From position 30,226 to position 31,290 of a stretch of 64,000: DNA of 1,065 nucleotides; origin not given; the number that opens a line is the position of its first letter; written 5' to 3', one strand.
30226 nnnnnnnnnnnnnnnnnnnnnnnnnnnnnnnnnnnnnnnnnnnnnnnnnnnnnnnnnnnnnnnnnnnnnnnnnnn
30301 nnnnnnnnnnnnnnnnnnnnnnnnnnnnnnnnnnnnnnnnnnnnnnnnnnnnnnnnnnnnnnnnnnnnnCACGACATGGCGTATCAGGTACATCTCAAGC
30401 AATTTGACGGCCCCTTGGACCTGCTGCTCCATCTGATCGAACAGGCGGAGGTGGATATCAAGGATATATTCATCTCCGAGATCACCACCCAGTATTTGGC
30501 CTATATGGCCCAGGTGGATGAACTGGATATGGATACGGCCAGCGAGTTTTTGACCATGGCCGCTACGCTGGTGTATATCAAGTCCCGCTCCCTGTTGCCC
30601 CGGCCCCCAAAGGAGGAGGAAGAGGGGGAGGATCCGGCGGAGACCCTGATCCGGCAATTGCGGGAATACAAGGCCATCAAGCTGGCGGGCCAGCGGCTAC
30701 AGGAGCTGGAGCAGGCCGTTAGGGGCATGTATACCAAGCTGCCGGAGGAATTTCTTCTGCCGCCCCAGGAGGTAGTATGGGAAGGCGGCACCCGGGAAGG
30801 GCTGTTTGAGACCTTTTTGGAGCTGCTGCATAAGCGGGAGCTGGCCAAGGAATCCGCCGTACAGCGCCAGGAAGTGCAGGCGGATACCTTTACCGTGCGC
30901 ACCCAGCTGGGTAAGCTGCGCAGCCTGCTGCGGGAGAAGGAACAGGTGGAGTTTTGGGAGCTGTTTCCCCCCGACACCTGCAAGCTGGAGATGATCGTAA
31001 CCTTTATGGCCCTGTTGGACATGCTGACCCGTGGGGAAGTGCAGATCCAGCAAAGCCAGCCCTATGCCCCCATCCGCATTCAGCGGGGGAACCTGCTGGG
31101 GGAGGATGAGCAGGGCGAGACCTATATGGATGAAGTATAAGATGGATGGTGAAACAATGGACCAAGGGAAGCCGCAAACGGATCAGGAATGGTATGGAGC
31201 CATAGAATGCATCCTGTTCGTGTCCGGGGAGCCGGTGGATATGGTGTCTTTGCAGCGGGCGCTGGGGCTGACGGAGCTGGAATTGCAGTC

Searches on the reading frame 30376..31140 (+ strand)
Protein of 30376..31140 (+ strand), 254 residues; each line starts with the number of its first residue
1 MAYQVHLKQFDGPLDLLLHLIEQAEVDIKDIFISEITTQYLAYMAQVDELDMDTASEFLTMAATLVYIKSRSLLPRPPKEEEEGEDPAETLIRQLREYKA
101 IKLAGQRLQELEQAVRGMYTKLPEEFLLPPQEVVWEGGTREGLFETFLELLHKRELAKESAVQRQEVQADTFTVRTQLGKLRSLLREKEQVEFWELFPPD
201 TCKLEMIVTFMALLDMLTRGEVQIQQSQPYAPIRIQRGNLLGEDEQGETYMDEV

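Call 36: search_protein_families(library=ncbifam, proteins=[window:30376-31140:+], max_evalue=0.000001)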
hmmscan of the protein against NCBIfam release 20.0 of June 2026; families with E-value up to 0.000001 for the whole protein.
window:30376-31140:+ (254 aa): 5 families
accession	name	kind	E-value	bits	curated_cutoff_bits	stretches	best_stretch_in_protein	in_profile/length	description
NF000994.0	PRK00104.1-3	equivalog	1.7e-57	194.9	234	1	2-239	3-242/246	segregation/condensation protein A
NF000995.0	PRK00104.1-4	equivalog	2.2e-51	174.6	315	1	2-237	4-245/251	segregation/condensation protein A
NF000993.0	PRK00104.1-2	equivalog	3.5e-42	144.7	268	1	5-237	3-232/237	segregation/condensation protein A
NF000992.0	PRK00104.1-1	equivalog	1.1e-33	116.8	417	1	1-233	1-238/247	segregation/condensation protein A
NF001751.0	PRK00478.1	equivalog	6.9e-13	48.3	436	1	3-101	161-265/505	segregation/condensation protein A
